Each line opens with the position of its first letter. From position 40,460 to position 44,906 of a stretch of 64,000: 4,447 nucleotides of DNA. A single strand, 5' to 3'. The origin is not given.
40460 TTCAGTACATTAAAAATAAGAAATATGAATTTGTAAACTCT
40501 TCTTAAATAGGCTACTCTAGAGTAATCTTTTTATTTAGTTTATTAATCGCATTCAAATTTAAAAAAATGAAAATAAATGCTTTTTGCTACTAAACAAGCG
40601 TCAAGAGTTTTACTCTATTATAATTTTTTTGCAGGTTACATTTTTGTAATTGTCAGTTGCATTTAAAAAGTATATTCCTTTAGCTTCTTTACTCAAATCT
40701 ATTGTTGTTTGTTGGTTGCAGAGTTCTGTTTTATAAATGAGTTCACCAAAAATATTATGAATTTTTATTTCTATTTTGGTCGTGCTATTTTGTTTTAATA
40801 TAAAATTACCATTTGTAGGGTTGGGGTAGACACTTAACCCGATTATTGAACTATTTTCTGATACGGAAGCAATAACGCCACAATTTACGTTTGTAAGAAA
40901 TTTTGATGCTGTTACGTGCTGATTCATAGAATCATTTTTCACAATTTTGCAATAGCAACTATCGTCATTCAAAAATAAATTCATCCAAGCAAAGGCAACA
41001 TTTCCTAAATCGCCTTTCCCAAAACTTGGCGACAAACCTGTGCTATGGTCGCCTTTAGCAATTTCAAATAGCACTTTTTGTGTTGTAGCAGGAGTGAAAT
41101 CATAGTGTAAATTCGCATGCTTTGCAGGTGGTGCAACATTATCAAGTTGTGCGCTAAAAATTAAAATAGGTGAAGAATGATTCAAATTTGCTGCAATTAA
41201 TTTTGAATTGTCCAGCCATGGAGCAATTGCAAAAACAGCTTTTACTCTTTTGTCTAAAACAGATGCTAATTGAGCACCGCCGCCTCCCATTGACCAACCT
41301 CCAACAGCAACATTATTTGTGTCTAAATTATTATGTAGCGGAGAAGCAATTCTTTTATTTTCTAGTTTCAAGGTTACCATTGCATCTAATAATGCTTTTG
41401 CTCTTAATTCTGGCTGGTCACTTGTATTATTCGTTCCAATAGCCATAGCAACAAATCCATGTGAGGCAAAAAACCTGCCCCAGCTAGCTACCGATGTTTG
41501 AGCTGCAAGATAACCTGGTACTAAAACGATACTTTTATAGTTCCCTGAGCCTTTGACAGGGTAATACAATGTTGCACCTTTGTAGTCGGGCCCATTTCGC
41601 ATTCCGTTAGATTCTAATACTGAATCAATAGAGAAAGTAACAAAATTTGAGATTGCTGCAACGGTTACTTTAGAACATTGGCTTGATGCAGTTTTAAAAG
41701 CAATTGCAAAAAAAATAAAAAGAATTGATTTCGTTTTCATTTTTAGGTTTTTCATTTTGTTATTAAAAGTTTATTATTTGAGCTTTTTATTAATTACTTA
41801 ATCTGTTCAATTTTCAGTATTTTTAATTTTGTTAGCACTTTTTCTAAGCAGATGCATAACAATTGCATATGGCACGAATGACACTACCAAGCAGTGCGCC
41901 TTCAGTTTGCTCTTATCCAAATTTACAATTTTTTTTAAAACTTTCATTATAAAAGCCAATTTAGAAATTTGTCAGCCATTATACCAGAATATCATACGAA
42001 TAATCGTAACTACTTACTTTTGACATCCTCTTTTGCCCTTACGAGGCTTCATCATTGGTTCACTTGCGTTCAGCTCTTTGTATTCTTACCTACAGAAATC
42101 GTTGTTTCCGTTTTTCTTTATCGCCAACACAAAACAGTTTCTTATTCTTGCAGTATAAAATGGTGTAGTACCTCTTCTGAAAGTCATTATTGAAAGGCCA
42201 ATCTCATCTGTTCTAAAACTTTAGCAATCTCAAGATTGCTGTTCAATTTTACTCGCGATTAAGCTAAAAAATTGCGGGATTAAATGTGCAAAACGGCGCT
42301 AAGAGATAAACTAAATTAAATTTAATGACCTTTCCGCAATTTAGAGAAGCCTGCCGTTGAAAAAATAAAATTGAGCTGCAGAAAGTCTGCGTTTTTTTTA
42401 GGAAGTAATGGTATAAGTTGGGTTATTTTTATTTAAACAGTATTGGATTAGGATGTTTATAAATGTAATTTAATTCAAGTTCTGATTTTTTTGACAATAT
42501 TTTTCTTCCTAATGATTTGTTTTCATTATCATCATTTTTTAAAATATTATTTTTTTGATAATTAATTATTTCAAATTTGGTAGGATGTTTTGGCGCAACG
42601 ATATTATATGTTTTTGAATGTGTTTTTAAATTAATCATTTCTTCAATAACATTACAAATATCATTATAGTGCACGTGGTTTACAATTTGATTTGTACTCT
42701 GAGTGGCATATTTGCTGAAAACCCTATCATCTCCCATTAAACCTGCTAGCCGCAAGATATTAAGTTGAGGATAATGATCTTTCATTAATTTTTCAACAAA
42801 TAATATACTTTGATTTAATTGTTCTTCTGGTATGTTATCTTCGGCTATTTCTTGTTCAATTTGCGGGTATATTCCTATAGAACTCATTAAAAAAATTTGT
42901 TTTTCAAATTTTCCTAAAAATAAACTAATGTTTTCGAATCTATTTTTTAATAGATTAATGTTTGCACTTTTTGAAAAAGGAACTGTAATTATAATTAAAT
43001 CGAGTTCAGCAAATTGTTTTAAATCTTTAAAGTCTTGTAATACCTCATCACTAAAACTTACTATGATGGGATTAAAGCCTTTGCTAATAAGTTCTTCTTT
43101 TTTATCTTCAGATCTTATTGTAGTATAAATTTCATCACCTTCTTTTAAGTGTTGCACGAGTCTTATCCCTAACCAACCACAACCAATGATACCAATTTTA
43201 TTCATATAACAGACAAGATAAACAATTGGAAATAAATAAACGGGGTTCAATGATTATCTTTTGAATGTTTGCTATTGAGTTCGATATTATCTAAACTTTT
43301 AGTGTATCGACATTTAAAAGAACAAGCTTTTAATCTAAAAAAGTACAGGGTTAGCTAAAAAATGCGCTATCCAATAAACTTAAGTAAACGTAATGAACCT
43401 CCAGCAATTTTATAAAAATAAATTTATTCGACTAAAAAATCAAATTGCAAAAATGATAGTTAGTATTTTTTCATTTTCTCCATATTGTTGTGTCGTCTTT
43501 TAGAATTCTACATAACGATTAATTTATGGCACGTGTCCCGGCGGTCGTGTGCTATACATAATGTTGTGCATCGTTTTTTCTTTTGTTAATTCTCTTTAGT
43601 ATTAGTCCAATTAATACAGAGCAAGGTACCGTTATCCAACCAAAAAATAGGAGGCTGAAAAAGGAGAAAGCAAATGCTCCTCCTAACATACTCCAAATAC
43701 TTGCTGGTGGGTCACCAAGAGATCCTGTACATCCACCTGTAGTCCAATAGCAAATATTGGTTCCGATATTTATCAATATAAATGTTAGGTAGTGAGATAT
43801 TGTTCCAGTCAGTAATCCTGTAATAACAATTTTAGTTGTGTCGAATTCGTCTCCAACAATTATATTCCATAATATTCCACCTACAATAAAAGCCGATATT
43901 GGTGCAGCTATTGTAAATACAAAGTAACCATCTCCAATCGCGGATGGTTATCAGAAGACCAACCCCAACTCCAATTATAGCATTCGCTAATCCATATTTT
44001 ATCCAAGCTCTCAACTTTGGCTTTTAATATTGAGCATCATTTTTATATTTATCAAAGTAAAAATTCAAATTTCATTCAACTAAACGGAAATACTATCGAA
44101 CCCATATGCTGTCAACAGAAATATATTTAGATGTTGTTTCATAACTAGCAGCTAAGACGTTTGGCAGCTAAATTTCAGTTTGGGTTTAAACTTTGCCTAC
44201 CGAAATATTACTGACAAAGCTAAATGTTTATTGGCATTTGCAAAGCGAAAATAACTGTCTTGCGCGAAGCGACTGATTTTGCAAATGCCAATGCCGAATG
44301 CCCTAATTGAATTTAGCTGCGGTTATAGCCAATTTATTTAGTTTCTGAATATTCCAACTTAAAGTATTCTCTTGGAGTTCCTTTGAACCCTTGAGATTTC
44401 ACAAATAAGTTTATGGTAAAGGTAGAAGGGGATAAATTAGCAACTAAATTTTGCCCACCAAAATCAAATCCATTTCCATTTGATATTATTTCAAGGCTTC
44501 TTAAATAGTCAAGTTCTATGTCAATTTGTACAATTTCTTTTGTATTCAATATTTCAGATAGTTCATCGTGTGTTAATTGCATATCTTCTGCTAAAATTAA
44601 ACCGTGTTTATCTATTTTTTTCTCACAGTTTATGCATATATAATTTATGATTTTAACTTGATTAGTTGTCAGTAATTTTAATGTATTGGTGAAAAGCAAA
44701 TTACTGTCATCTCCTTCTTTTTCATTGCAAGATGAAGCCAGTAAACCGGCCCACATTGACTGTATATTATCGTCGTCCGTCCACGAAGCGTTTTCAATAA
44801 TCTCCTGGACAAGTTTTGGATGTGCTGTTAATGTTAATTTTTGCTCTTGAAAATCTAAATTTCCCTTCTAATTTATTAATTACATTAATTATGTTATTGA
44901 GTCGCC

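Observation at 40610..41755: IsPETase-like polyesterase secreted via the type IX secretion system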

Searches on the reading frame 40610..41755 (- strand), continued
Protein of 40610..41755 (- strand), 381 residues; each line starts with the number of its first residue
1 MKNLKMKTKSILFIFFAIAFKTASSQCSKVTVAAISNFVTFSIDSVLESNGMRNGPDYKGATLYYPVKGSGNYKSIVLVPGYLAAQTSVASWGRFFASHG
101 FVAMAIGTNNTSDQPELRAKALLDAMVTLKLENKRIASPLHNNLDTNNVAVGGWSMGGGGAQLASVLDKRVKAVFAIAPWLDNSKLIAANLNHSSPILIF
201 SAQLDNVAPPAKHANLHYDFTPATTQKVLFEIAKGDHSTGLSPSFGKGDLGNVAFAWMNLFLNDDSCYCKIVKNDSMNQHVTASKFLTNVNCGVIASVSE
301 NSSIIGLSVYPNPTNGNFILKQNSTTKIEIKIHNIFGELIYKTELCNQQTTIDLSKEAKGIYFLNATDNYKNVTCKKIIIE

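Call 22: find_related_loci(query=A1, collection=genome_contigs, flank=5000)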
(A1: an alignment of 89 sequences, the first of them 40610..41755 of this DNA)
Query A1 (381 aa) in genome_contigs; peptide patterns used: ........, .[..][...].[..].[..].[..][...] (x = any residue, [..] = any of these).
600 stretches matched a pattern (row limit reached: there are more); 485 encode a relative of the query (tblastn E <= 1e-3); the best 80 are kept; 80 distinct loci.
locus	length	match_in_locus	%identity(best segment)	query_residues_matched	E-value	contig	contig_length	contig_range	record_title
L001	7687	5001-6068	58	8-364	3e-131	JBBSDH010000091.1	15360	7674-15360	MAG: Chitinophagales bacterium isolate metawrap_la6_8 metawrap_la6_8_K_1306132_L_15360_cov_10.0000, whole genome shotgun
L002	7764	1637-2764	52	2-381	2e-117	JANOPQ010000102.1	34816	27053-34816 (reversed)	MAG: Bacteroidota bacterium isolate VAR_4_metabat_461 VAR_4_k141_2293292, whole genome shotgun sequence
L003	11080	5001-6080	47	5-365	5e-107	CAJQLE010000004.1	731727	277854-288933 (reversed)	MAG: uncultured Flavobacteriales bacterium isolate 0.2_20180517_Bin_MAXBIN_167_sub_1 genome assembly, contig: c_00000000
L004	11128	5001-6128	45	2-381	8e-106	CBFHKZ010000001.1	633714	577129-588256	MAG: Flavobacteriaceae bacterium isolate AGTU_284_bin_10_orig genome assembly, contig: AGTU_284_bin_10_orig_AGTU_284_c_0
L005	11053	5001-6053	45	7-364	1e-103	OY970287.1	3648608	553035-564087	MAG: uncultured Flavobacteriaceae bacterium isolate MFD03250.bin.1.59 genome assembly, chromosome: 1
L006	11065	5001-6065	45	5-364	3e-103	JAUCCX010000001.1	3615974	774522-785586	MAG: Aequorivita sp. isolate R32x_68d_np_Bin2.4 contig_2, whole genome shotgun sequence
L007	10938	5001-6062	45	2-364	2e-103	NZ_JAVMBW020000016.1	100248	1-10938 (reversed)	Aequorivita marina strain S2608 scaffold16_size100248, whole genome shotgun sequence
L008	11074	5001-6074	46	6-364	4e-103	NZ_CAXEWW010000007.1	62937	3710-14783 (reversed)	MAG: uncultured Polaribacter sp. isolate ERR599090_metabat2_45 ERZ841384.98, whole genome shotgun sequence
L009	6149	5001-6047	45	5-363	5e-103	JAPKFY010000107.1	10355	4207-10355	MAG: Aequorivita sp. isolate PDA_C_MAG.75 MAG.75_107, whole genome shotgun sequence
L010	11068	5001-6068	43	7-368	1e-101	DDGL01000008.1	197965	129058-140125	MAG TPA_asm: Flavobacteriaceae bacterium UBA1903 UBA1903_contig_2248, whole genome shotgun sequence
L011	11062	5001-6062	44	5-364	7e-101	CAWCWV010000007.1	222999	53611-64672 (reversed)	MAG: uncultured Flavobacteriaceae bacterium isolate MFD03250.bin.1.53 genome assembly, contig: contig_24859, whole genom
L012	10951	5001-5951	50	1-321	2e-100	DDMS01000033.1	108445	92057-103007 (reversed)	MAG TPA_asm: Flavobacteriaceae bacterium UBA2540 UBA2540_contig_106, whole genome shotgun sequence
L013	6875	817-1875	42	4-364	3e-100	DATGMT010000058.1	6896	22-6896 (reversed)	MAG TPA_asm: Aequorivita sp. isolate SMAG_U10324 k141_49540, whole genome shotgun sequence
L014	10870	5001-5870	55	1-290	2e-100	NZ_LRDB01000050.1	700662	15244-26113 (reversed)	Roseivirga echinicomitans strain KMM 6058 contig_6, whole genome shotgun sequence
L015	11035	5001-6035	44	10-364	3e-100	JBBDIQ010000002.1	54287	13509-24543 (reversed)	MAG: Flavobacteriaceae bacterium isolate LejiaA_38_19 Lejia_A_1046_length_54287_cov_11, whole genome shotgun sequence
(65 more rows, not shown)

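Call 26: predict_structure(alignment_id=A1)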
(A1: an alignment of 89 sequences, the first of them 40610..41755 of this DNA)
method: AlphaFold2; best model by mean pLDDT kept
length: 381 residues; sequences in the alignment: 89
mean_pLDDT: 87.3   pTM: 0.72
mean pLDDT of the five models: 87.3, 86.8, 86.8, 86.6, 86.5
residues with pLDDT >= 90: 238; 70-90: 95; 50-70: 30; < 50: 18
segments of 3 or more residues with pLDDT < 50: 1-3, 21-25, 294-303
pLDDT, mean of each block of 10 residues (from residue 1): 52 63 53 84 94 92 87 93 96 97 97 97 98 94 94 98 98 98 95 98 97 98 96 96 91 95 89 77 91 49 66 88 82 85 85 90 85 78 81
secondary structure, 60 per line:
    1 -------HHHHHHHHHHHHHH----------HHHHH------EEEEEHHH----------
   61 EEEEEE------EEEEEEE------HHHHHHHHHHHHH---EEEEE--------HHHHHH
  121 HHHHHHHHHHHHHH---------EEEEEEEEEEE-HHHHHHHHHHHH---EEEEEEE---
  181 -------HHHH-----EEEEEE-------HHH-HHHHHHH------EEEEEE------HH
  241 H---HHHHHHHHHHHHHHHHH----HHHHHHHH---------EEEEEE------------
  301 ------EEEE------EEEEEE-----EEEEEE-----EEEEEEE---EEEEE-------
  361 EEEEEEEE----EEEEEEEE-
elements in order: H8-21 H32-36 E43-47 E61-66 E73-79 H86-98 E102-106 H115-134 E144-154 H156-167 E171-177 H188-191 E197-202 H214-220 E227-232 H245-261 H266-273 E283-288 E307-310 E317-322 E328-333 E339-345 E349-353 E361-368 E373-380

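Call 31: fold_search(model_id=the predicted structure, library=pdb)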
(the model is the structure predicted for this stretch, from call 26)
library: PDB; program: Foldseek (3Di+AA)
matches with E <= 10: 1976; with E <= 0.001: 849
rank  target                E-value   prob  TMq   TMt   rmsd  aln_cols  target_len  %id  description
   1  7pzj                  5.7e-36  1.00  0.64  0.88   1.9       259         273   47  Structure of a bacteroidetal polyethylene terephthalate (PET) esterase (released 2022-03-02)
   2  9lms                  1.5e-27  1.00  0.62  0.89   2.0       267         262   31  Crystal structure of Pichia pastoris-expressed FAST-PETase-N212A/K233C/S282C variant (released 2025-07-23)
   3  5xfz                  1.6e-27  1.00  0.63  0.90   2.0       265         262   30  Crystal structure of a novel PET hydrolase R103G/S131A mutant from Ideonella sakaiensis 201-F6 (released 2017-12-20)
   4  9lmt                  1.8e-27  1.00  0.62  0.90   2.1       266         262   31  Crystal structure of variant FAST-ACC-A248E (released 2025-07-23)
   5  7qvh_B                2.1e-27  1.00  0.62  0.86   2.2       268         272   30  The crystal structure of HotPETase, an evolved thermostable variant of IsPETase (released 2022-08-03)
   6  6ij4                  2.2e-27  1.00  0.63  0.90   2.0       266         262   32  Crystal structure of PETase S121E, D186H mutant from Ideonella sakaiensis (released 2019-09-04)
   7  7dzv                  2.4e-27  1.00  0.63  0.88   2.1       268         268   30  Cyrstal structure of PETase E186A mutant from Rhizobacter gummiphilus (released 2021-07-07)
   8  7qvh_C                2.7e-27  1.00  0.61  0.86   2.3       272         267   30  The crystal structure of HotPETase, an evolved thermostable variant of IsPETase (released 2022-08-03)
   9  6ij5                  3.0e-27  1.00  0.63  0.90   2.0       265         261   32  Crystal structure of PETase P181A mutant from Ideonella sakaiensis (released 2019-09-04)
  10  8ian_A                3.4e-27  1.00  0.64  0.88   2.3       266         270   32  Crystal structure of CtPL-H210S/F214I mutant (released 2023-04-19)
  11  6ilw                  3.6e-27  1.00  0.63  0.89   2.0       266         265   31  Crystal structure of PETase from Ideonella sakaiensis (released 2019-03-27)
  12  5xfy                  3.6e-27  1.00  0.63  0.90   2.0       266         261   30  Crystal structure of a novel PET hydrolase S131A mutant from Ideonella sakaiensis 201-F6 (released 2017-12-20)
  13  9lmx                  4.4e-27  1.00  0.62  0.89   2.2       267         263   31  Inactive mutant of FAST-ACC-T140E/R132G in complex with mono(2-hydroxyethyl) terephthalic acid (released 2025-07-23)
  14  9m8i_B                4.4e-27  1.00  0.62  0.89   2.1       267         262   31  Crystal structure of BHEF-bound PETase (S160A) (released 2026-01-21)
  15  9lmw                  5.3e-27  1.00  0.62  0.89   2.2       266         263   31  Crystal structure of variant FAST-ACC-T140E (released 2025-07-23)
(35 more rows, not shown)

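Call 35: list_cluster_members(proteins=[P0001])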
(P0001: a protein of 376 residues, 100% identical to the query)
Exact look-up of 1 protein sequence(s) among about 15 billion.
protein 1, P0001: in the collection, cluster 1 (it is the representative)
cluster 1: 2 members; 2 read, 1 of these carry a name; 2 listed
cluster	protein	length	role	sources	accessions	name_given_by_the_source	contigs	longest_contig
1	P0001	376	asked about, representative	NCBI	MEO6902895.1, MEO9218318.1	MAG: T9SS type A sorting domain-containing protein [Bacteroidia bacterium]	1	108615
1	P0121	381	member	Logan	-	-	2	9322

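Call 44: find_encoding_contigs(protein=window:40610-41755:-, flank=4000, max_places=4)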
Protein window:40610-41755:- (381 aa): 2 contigs read that carry it; 1 place shown.
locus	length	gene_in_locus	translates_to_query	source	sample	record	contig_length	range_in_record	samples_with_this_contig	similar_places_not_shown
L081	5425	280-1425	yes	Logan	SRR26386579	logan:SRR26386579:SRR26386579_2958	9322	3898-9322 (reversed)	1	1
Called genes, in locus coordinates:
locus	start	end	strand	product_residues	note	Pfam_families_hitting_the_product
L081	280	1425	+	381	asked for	PF12740:PETase, PF18962:Por_Secre_tail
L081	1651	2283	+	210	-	-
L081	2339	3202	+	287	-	PF12385:Peptidase_C70, PF13529:Peptidase_C39_2, PF18962:Por_Secre_tail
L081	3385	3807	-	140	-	-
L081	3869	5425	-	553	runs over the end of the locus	PF24793:GINT1_N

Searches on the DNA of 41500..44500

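Call 34: search_rna_families(source=window, start=41500, end=44500, threshold=evalue, max_evalue=1, show_alignments=3)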
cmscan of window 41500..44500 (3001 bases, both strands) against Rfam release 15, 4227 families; matches with E-value up to 1: 1.
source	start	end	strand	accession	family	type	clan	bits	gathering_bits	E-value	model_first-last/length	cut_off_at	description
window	42088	42205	-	RF01999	group-II-D1D4-2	Intron;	CL00102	39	36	9.5e-06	1-118/118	no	Group II catalytic intron D1-D4-2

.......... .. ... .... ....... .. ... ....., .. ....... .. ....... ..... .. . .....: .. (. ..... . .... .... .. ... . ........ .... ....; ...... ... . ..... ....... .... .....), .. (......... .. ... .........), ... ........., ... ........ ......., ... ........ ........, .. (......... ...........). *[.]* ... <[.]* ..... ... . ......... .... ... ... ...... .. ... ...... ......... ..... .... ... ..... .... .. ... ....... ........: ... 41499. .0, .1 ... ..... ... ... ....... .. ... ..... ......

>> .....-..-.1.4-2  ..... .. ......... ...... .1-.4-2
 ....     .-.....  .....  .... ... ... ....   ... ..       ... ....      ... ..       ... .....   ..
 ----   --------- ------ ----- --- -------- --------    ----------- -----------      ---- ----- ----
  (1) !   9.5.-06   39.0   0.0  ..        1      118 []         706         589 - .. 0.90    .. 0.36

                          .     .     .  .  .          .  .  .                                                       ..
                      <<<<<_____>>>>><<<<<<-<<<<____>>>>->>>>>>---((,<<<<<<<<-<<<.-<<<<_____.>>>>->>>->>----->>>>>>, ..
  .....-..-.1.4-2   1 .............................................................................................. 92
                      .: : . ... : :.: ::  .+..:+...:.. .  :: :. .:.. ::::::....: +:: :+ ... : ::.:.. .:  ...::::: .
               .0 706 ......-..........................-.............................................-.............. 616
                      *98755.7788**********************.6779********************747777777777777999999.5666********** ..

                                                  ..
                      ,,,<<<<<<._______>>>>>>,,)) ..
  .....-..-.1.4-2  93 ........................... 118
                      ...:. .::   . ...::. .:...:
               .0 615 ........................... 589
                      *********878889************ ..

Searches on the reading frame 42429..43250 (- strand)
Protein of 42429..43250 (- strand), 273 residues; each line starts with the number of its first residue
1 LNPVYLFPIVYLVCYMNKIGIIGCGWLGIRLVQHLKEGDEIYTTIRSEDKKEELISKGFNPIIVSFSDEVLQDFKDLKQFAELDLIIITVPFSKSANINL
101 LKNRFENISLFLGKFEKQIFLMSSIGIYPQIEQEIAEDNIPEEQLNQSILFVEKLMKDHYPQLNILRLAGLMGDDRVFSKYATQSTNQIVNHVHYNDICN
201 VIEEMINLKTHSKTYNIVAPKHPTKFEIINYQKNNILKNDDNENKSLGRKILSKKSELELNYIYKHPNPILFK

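Call 13: search_protein_families(library=pfam, proteins=[window:42429-43250:-], max_evalue=0.001)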
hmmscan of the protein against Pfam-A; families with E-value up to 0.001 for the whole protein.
window:42429-43250:- (273 aa): 0 families

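Call 55: search_protein_families(library=ncbifam, proteins=[window:42429-43250:-], max_evalue=0.01)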
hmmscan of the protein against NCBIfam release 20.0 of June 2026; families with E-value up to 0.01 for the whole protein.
window:42429-43250:- (273 aa): 4 families
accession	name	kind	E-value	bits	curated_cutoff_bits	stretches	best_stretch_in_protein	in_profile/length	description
TIGR01777.1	yfcH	hypoth_equivalog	4.3e-06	26.5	207.35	1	185-228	190-233/292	TIGR01777 family oxidoreductase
NF047908.1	AldhRedAhr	equivalog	0.00099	18.1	470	1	13-98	164-247/335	NADPH-dependent aldehyde reductase Ahr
NF050030.1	thlkprotThyD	equivalog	0.0039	16.4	400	0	176-225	190-238/305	thylakoid membrane protein ThyD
NF006307.0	PRK08507.1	equivalog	0.0089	15.2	295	0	18-97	2-73/275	prephenate dehydrogenase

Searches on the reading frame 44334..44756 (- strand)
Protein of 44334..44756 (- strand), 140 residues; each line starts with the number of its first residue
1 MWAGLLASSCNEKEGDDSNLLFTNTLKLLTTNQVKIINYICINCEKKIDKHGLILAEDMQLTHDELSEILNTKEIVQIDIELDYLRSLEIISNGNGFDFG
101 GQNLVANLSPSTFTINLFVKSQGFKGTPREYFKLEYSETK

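Call 13: search_protein_families(library=pfam, proteins=[window:44334-44756:-], max_evalue=0.001)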
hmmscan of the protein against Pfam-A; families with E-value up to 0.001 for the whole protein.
window:44334-44756:- (140 aa): 1 family
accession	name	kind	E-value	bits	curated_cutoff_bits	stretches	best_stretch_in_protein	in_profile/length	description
PF14337.13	Abi_alpha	-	3.7e-08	34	29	1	1-96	51-147/196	Abortive infection alpha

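Call 55: search_protein_families(library=ncbifam, proteins=[window:44334-44756:-], max_evalue=0.01)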
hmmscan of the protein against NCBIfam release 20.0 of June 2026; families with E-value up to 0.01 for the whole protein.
window:44334-44756:- (140 aa): 0 families
